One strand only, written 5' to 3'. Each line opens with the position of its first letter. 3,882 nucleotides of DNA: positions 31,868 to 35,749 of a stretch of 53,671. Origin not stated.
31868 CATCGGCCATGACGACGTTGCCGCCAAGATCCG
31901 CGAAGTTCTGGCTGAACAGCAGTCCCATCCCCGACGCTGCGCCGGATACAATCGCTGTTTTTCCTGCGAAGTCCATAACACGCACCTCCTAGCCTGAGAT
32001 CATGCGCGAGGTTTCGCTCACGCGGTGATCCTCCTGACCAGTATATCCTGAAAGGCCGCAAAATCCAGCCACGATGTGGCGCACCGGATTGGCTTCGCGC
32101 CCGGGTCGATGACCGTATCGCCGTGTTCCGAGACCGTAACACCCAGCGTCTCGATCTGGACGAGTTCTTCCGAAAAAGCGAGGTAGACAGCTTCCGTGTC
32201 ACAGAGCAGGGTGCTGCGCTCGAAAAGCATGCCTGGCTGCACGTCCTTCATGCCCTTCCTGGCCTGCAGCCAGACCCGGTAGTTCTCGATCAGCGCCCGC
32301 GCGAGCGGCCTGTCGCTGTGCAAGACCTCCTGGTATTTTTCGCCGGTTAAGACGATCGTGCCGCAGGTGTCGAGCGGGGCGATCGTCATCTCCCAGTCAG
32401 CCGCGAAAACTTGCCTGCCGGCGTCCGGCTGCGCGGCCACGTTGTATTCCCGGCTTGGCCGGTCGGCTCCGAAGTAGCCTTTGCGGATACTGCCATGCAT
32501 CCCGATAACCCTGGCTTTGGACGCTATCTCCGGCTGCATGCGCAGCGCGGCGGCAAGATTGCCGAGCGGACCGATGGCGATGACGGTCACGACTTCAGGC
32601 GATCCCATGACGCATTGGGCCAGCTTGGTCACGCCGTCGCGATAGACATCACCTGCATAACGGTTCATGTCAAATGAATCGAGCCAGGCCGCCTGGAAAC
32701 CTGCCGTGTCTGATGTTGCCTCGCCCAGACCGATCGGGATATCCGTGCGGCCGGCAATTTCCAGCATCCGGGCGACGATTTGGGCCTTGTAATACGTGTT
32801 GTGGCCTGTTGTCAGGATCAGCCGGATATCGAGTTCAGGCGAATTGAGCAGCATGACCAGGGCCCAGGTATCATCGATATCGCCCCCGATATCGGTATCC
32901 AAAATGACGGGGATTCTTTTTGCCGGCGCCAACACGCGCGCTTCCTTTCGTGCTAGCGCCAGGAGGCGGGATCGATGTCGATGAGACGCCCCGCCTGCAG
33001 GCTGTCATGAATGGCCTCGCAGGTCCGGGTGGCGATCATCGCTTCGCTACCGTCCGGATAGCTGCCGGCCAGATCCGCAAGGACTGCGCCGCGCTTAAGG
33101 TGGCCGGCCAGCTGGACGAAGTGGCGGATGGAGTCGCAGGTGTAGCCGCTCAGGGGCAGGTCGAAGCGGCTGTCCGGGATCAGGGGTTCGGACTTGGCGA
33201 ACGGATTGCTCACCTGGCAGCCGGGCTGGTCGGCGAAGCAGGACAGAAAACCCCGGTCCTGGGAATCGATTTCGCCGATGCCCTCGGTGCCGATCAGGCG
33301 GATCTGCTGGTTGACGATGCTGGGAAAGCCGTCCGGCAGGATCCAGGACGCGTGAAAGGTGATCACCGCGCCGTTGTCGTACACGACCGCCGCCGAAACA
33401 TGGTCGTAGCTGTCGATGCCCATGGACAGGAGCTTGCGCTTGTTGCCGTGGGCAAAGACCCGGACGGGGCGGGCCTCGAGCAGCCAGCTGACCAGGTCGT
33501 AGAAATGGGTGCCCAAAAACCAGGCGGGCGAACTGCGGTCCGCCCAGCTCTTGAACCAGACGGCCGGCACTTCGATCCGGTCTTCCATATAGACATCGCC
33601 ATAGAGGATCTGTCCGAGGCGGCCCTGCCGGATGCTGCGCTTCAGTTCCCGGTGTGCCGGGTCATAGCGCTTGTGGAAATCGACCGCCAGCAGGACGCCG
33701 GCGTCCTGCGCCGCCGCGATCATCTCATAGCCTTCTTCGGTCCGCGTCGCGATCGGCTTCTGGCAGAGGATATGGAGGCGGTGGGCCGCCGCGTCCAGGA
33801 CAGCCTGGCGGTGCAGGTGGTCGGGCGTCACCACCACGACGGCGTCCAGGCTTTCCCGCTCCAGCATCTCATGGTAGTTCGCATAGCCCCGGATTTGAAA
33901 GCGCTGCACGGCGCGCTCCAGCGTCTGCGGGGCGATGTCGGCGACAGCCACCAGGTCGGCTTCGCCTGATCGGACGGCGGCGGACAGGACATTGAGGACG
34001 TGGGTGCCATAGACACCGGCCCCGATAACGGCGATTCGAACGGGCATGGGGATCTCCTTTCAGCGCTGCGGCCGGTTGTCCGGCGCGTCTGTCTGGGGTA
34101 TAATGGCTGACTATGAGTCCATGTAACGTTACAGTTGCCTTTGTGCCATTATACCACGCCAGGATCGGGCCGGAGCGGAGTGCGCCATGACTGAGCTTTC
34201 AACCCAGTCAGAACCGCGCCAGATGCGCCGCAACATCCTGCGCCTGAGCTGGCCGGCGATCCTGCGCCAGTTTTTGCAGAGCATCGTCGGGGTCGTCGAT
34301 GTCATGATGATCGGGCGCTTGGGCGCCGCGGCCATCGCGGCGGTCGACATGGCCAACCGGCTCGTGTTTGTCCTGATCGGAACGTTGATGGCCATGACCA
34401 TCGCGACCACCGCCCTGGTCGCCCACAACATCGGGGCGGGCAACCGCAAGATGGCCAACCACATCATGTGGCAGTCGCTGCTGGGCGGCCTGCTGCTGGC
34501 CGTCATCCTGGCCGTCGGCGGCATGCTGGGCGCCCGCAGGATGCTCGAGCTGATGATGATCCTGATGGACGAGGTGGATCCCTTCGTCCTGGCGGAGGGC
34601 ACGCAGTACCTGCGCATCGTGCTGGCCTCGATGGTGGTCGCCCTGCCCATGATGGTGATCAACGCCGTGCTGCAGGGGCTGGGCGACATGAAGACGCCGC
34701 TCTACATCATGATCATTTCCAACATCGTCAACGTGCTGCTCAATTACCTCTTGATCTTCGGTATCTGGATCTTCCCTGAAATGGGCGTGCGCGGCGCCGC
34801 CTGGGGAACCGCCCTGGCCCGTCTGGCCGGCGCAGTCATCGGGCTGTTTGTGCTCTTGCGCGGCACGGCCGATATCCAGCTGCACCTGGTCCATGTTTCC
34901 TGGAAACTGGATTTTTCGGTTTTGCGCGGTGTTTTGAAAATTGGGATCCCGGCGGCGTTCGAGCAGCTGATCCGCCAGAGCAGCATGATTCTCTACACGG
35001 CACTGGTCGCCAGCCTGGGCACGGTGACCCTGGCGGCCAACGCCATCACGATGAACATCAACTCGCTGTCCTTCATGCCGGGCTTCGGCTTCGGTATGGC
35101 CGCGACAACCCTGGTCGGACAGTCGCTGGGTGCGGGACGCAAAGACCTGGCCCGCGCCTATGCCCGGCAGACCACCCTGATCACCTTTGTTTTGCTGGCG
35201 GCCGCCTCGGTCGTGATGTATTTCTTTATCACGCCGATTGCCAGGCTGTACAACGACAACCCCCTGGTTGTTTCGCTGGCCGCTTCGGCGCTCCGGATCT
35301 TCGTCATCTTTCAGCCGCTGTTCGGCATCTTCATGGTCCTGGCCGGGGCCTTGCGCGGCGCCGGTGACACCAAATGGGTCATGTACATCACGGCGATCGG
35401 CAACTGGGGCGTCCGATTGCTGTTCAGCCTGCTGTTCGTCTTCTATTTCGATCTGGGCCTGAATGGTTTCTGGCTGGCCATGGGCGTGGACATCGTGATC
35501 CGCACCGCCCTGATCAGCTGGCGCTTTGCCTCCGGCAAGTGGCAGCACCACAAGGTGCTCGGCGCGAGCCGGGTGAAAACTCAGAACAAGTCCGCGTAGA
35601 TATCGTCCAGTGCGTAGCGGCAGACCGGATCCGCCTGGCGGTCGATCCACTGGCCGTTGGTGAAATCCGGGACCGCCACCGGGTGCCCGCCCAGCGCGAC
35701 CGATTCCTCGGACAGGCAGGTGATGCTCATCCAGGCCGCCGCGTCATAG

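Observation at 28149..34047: Uncharacterised catabolic operon: Gfo/Idh/MocA, nucleoside hydrolase, SDR, DHQase-like, ADP-ribosylglycohydrolase, AEC transporter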

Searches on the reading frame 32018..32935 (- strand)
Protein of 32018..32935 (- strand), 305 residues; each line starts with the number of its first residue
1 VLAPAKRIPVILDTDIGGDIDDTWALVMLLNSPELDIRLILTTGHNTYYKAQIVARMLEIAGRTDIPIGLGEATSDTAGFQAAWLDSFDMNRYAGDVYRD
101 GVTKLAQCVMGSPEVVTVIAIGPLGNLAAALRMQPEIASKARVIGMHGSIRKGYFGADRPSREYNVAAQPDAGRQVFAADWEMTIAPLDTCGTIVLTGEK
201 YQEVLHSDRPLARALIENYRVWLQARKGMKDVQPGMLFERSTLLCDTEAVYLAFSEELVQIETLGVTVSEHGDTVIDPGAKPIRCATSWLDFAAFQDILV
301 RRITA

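Call 4: search_protein_families(library=pfam, proteins=[window:32018-32935:-])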
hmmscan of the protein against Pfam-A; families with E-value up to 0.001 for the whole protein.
window:32018-32935:- (305 aa): 1 family
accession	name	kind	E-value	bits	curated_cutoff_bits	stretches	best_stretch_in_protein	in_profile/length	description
PF01156.24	IU_nuc_hydro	-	7e-37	128.1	34.2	1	10-280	1-276/297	Inosine-uridine preferring nucleoside hydrolase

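Call 5: search_protein_families(library=ncbifam, proteins=[window:32018-32935:-])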
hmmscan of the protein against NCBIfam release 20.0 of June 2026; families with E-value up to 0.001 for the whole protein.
window:32018-32935:- (305 aa): 4 families
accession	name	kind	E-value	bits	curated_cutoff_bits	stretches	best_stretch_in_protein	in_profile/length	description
NF008036.0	PRK10768.1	equivalog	6.2e-25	87.9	382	1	7-277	2-270/304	ribonucleoside hydrolase RihC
NF007761.0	PRK10443.1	equivalog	8.3e-20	71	433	1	8-278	3-278/311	pyrimidine-specific ribonucleoside hydrolase RihA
NF052221.1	UridNuclsHydUriH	equivalog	3.8e-17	62.4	450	1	10-299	2-302/310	uridine-preferring nucleoside hydrolase UriH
NF007417.0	PRK09955.1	equivalog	3.5e-14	52.4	459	1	10-198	6-199/313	ribosylpyrimidine nucleosidase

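Call 23: find_homologous_proteins(query=window:32018-32935:-)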
Query window:32018-32935:- (305 aa): 4120 proteins with E <= 0.001 among 8000 candidates; the best 120 are listed.
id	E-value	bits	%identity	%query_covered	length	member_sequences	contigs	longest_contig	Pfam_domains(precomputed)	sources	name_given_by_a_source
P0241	8.2e-201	684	100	100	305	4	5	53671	PF01156.25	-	-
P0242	6.7e-169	579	85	100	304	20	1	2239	PF01156.25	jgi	-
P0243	6.7e-163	559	82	98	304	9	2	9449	PF01156.25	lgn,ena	-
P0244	3.3e-133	462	67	99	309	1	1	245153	PF01156.25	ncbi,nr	ncbi:MAG: nucleoside hydrolase [Clostridiaceae bacterium]|nr:nucleoside hydrolase [Clostridiaceae ba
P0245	3.8e-130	452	65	99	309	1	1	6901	PF01156.25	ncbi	-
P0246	6.2e-130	451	66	99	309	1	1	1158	PF01156.25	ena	-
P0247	5.7e-121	421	61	100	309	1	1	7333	PF01156.25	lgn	-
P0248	4.1e-108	379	59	99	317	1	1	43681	PF01156.25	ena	-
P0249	2.1e-107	377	57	98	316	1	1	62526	PF01156.25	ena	-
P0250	5.4e-107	376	58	98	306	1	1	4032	PF01156.25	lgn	-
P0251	3.0e-106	373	57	98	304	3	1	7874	PF01156.25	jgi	-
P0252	2.3e-105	370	58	98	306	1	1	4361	PF01156.25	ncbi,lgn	-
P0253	2.8e-105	370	55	98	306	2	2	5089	PF01156.25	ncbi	ncbi:MAG: nucleoside hydrolase [Anaerolineae bacterium]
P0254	6.6e-105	369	58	98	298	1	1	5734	PF01156.25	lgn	-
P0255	7.9e-104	365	57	98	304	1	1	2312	PF01156.25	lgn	-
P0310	3.2e-98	347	54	98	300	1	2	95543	PF01156.25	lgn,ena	-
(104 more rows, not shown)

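Call 24: find_encoding_contigs(protein=P0244, flank=8000, max_places=1)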
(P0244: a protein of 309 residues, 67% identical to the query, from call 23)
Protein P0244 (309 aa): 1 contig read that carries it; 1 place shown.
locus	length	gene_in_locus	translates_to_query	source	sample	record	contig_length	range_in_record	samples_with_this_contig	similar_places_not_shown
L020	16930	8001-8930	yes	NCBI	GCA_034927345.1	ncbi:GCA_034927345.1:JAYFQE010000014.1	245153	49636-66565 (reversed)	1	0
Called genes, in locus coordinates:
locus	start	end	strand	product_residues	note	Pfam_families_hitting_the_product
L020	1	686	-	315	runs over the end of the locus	PF13349:DUF4097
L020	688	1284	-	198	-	PF22564:HAAS (weak)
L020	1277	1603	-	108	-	PF03551:PadR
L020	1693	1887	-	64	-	-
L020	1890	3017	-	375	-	PF16499:Melibiase_2, PF17801:Melibiase_C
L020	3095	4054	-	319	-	PF01636:APH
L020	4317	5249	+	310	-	PF00126:HTH_1, PF03466:LysR_substrate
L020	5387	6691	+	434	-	PF01053:Cys_Met_Meta_PP, PF00155:Aminotran_1_2, PF01041:DegT_DnrJ_EryC1, PF00266:Aminotran_5 (weak)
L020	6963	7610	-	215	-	-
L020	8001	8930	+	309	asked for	PF01156:IU_nuc_hydro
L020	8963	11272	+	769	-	PF00933:Glyco_hydro_3, PF01915:Glyco_hydro_3_C, PF14310:Fn3-like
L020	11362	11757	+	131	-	-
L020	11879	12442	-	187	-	PF00929:RNase_T, PF01612:DNA_pol_A_exo1 (weak)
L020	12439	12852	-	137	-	PF00293:NUDIX, PF14815:NUDIX_4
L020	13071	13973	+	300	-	PF02811:PHP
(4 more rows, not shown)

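Call 25: find_encoding_contigs(protein=P0249, flank=8000, max_places=1)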
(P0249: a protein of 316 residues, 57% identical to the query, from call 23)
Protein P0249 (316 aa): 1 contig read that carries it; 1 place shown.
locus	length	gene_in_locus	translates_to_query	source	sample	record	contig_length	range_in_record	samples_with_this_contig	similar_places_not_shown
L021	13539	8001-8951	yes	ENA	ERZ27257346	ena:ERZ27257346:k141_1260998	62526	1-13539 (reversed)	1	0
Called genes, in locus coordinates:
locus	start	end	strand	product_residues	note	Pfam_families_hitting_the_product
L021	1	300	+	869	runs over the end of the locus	PF16927:HisKA_7TM, PF00512:HisKA, PF02518:HATPase_c, PF00072:Response_reg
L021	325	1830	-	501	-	-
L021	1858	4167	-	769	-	PF00933:Glyco_hydro_3, PF01915:Glyco_hydro_3_C, PF14310:Fn3-like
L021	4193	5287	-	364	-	PF01208:URO-D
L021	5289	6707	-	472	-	-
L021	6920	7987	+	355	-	PF00356:LacI, PF00532:Peripla_BP_1, PF13377:Peripla_BP_3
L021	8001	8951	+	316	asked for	PF01156:IU_nuc_hydro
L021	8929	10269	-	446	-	PF04060:FeS, PF03599:CdhD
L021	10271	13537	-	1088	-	?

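Call 26: find_encoding_contigs(protein=P0310, flank=8000, max_places=1)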
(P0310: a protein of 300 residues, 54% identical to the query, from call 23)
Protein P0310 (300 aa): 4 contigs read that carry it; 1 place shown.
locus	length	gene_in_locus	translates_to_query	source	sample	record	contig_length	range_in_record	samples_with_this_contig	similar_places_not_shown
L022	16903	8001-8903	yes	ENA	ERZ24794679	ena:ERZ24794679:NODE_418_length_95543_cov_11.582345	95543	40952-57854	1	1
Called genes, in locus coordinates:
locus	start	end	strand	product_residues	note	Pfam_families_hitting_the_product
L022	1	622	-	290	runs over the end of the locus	PF00701:DHDPS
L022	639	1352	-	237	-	PF03740:PdxJ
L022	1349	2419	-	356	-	PF07949:YbbR (weak)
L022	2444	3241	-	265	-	PF19293:CdaA_N, PF02457:DAC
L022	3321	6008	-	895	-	PF02384:N6_Mtase (weak), PF20473:MmeI_Mtase (faint), PF07669:Eco57I, PF12950:TaqI_C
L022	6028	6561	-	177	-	PF06803:DUF1232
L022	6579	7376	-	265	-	PF00795:CN_hydrolase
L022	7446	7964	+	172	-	-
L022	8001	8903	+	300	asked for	PF01156:IU_nuc_hydro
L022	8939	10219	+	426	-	PF01408:GFO_IDH_MocA, PF22725:GFO_IDH_MocA_C3, PF02894:GFO_IDH_MocA_C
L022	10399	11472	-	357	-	PF00730:HhH-GPD, PF00633:HHH (weak), PF00293:NUDIX, PF14815:NUDIX_4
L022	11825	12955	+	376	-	PF01208:URO-D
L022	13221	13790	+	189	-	-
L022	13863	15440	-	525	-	PF24389:ORC-CDC6-like (faint), PF13191:AAA_16, PF13401:AAA_22 (weak), PF12802:MarR_2 (weak)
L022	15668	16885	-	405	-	PF22244:GCE_fung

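Call 46: search_solved_structures(query=P0241, max_evalue=1e-10, show_alignments=2)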
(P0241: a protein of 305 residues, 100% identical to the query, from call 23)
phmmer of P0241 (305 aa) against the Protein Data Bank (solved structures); distinct sequences matched with E-value up to 1e-10: 14.
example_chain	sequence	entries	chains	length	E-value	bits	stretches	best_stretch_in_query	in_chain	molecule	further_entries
4kpn_A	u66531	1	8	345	1.4e-17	67.1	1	6-266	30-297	Nucleoside N-ribohydrolase 1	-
1yoe_A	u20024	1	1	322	5.7e-17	65.1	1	7-301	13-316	Hypothetical protein ybeK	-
3g5i_A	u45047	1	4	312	5.9e-17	65.1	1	7-301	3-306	Pyrimidine-specific ribonucleoside hydrolase rihA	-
6ba0_A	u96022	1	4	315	3.1e-15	59.5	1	9-300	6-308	Cytidine/uridine-specific hydrolase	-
6zk1_A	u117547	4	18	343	3.4e-14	56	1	6-292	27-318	Pyrimidine-specific ribonucleoside hydrolase rihA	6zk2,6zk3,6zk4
1mas_A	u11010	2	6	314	4.5e-13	52.4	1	10-219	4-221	INOSINE-URIDINE NUCLEOSIDE N-RIBOHYDROLASE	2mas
5tsq_A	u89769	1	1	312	9.3e-13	51.3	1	10-207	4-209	IUnH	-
3mkm_A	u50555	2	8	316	1.7e-12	50.4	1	9-200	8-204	Putative uncharacterized protein YeiK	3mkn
1q8f_A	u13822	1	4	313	1.9e-12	50.3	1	9-200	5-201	Pyrimidine nucleoside hydrolase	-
3b9x_A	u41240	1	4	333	2e-12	50.3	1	9-199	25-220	Pyrimidine-specific ribonucleoside hydrolase rihB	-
8ctm_A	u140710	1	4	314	5e-12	48.9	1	10-197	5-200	Inosine-uridine preferring nucleoside hydrolase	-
8qnd_A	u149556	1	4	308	5.1e-12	48.9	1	9-231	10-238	Inosine-uridine nucleoside N-ribohydrolase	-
1ezr_A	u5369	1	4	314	1.4e-11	47.5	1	10-197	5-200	NUCLEOSIDE HYDROLASE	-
4wr2_A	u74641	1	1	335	3.4e-11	46.2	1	5-219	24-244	Pyrimidine-specific ribonucleoside hydrolase RihA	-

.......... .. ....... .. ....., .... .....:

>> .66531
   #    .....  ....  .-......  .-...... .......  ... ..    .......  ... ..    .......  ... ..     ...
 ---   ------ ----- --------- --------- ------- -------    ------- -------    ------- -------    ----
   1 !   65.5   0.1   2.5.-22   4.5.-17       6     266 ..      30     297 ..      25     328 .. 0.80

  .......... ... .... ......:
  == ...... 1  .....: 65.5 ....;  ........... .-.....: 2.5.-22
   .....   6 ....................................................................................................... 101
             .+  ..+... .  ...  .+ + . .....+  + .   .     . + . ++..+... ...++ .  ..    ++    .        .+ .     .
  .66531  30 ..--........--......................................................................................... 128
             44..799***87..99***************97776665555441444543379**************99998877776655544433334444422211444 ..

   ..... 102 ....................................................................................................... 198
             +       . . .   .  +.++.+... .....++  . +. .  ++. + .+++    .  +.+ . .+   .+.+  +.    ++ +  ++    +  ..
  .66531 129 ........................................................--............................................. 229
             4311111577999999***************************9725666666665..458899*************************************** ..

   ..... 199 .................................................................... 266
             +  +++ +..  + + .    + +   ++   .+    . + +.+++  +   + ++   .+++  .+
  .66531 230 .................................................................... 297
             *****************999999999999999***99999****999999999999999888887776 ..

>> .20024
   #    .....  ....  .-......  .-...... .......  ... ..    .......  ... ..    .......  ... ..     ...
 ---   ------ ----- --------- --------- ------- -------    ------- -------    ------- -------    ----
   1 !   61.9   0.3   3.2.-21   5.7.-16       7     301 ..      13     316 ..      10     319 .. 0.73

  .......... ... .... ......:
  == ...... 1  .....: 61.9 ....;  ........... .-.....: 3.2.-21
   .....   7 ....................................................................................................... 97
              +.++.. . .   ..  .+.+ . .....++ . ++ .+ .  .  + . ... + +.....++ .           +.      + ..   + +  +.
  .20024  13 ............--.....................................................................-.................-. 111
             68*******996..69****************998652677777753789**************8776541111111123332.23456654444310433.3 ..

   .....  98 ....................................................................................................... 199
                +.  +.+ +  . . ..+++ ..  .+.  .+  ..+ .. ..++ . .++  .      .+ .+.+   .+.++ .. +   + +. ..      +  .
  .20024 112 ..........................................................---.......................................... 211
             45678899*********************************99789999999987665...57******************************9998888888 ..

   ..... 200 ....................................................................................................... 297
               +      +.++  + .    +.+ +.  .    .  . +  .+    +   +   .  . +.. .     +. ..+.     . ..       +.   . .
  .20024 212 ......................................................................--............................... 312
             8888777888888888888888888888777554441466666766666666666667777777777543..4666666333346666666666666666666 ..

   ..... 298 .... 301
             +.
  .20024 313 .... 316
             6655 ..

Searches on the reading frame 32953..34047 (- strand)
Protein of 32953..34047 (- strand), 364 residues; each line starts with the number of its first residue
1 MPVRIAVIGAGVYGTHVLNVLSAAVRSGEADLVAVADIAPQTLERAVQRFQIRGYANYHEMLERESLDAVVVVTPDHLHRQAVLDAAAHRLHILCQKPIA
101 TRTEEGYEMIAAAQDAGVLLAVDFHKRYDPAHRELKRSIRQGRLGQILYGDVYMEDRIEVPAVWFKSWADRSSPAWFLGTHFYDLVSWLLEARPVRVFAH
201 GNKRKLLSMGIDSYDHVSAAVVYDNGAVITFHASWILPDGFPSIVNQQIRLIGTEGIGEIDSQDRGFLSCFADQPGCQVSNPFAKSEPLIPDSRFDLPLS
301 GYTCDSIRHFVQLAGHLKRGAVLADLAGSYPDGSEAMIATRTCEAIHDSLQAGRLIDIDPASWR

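Call 4: search_protein_families(library=pfam, proteins=[window:32953-34047:-])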
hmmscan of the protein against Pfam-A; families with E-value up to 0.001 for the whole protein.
window:32953-34047:- (364 aa): 3 families
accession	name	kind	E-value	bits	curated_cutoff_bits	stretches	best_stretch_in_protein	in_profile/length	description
PF01408.29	GFO_IDH_MocA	-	2.4e-24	86.8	24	1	3-124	1-120/120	Oxidoreductase family, NAD-binding Rossmann fold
PF22725.1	GFO_IDH_MocA_C3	-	3.7e-18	66.2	27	1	132-256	1-121/124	GFO/IDH/MocA C-terminal domain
PF02894.22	GFO_IDH_MocA_C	-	8.6e-13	49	22.9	1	136-354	1-214/218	Oxidoreductase family, C-terminal alpha/beta domain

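Call 5: search_protein_families(library=ncbifam, proteins=[window:32953-34047:-])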
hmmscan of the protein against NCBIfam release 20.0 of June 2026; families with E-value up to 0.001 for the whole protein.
window:32953-34047:- (364 aa): 9 families
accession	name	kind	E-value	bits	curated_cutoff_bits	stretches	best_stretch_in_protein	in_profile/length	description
TIGR04380.1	myo_inos_iolG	equivalog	5.6e-34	117.5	355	1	3-277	2-268/330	inositol 2-dehydrogenase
NF040723.1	UDP-GlcNAcDh_Arch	equivalog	1.2e-33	117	450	1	3-263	1-240/302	UDP-N-acetylglucosamine 3-dehydrogenase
NF052479.1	LevoglcsnDh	equivalog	6.6e-20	71.1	650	1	5-189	6-201/386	levoglucosan dehydrogenase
NF041392.1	XylDh_Gfo6_Halo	equivalog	1.7e-19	69.8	350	1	2-256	16-271/350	D-xylose 1-dehydrogenase Gfo6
NF052679.1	InsChiInosDhIolG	equivalog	8.3e-19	67.8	540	1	1-148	1-149/343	bifunctional inositol 2-dehydrogenase/D-chiro-inositol 1-dehydrogenase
NF058561.1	BT_2158_fam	equivalog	5.9e-12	44.9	750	1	4-148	37-178/487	glycoside 3-dehydrogenase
NF058563.1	BT_2159_fam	equivalog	8.6e-11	41.4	650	1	3-147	1-143/350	disaccharide 3-dehydrogenase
NF008607.0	PRK11579.1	subfamily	1.2e-10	40.9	330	1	52-233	50-227/346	oxidoreductase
NF007574.0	PRK10206.1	equivalog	8.2e-07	28.4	352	1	26-154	25-153/345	oxidoreductase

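Call 71: search_solved_structures(query=window:32953-34047:-, max_evalue=1e-20)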
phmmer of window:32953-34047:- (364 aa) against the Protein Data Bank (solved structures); distinct sequences matched with E-value up to 1e-20: 2.
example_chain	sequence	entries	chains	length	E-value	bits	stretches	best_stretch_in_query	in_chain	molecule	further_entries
3q2i_A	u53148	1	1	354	6e-22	81.3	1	3-256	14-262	dehydrogenase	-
3q2k_A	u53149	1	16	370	3.1e-21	79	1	3-256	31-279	oxidoreductase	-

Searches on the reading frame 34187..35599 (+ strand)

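Call 4: search_protein_families(library=pfam, proteins=[window:34187-35599:+])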
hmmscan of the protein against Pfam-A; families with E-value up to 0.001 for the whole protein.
window:34187-35599:+ (470 aa): 1 family
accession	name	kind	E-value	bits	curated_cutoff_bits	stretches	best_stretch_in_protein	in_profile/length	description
PF01554.23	MatE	-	2.6e-70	235.7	24.9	2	255-414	1-159/161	MatE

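Call 5: search_protein_families(library=ncbifam, proteins=[window:34187-35599:+])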
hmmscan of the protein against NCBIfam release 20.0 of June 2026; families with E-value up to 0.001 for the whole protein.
window:34187-35599:+ (470 aa): 10 families
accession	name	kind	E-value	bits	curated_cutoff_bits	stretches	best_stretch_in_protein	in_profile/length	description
TIGR00797.1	matE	subfamily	1.5e-94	317.1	147.4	1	23-429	1-396/396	MATE family efflux transporter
NF041801.1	MATE_SolL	equivalog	2.8e-57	194.5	780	1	15-455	20-454/458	solanimycin export family MATE transporter SolL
NF007562.1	PRK10189.1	equivalog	3.8e-57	194.1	465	1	13-454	25-464/470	EmmdR/YeeO family multidrug/toxin efflux MATE transporter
NF052396.1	MATE_WgkD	equivalog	1.3e-38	133.2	510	1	15-448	3-424/428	tryglysin-associated MATE efflux transporter WgkD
NF000263.1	MATE_multi_NorM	equivalog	1.7e-33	116.8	950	1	17-446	20-444/459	multidrug efflux MATE transporter NorM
NF001214.0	PRK00187.1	equivalog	8.6e-29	100.8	449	1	12-464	7-455/464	NorM family multidrug efflux MATE transporter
NF007130.1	PRK09575.1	equivalog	8.5e-20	71.4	445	1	13-439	4-419/435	MATE family efflux transporter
NF007690.0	PRK10367.1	equivalog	6.5e-19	68.1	409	1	15-445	9-426/441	MATE family efflux transporter DinF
NF041358.1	GntT_guanitoxin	equivalog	4.2e-13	49.1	525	1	15-362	13-351/438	guanitoxin biosynthesis MATE family efflux transporter GntT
NF000131.1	MATE_multi_MepA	equivalog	2.6e-07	30.2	850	1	15-428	16-415/451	multidrug efflux MATE transporter MepA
